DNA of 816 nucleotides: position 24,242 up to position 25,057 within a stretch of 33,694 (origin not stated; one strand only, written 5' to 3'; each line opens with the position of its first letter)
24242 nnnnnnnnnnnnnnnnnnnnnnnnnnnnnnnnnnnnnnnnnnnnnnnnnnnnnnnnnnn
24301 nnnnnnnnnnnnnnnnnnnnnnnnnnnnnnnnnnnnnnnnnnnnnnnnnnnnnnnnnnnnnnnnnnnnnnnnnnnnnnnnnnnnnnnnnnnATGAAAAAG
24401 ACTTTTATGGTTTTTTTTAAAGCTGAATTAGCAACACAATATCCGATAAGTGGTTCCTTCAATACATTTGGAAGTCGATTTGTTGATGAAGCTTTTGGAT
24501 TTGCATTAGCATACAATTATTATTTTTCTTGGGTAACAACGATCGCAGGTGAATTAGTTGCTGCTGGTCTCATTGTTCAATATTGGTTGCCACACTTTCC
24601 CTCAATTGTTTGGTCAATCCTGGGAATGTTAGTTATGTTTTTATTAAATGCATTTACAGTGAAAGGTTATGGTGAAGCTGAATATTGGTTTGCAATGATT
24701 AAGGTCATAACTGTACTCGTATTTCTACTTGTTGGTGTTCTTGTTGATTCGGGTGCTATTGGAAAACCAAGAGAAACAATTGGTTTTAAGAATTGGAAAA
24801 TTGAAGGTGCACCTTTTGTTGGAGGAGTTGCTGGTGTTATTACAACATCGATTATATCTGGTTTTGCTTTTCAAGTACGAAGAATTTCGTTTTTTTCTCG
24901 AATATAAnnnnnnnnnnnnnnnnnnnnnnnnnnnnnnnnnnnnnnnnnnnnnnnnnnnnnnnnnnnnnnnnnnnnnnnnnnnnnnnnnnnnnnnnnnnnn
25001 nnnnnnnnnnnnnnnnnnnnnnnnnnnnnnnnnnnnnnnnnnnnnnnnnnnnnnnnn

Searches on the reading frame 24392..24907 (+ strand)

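Call 49: search_protein_families(library=pfam, proteins=[window:24392-24907:+], max_evalue=0.001)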
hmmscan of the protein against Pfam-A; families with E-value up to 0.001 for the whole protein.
window:24392-24907:+ (171 aa): 2 families
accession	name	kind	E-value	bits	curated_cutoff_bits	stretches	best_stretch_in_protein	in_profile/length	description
PF00324.27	AA_permease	-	2.6e-35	122.5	24.6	1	6-161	45-206/470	Amino acid permease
PF13520.12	AA_permease_2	-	1.6e-05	24.5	27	1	5-153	46-200/427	Amino acid permease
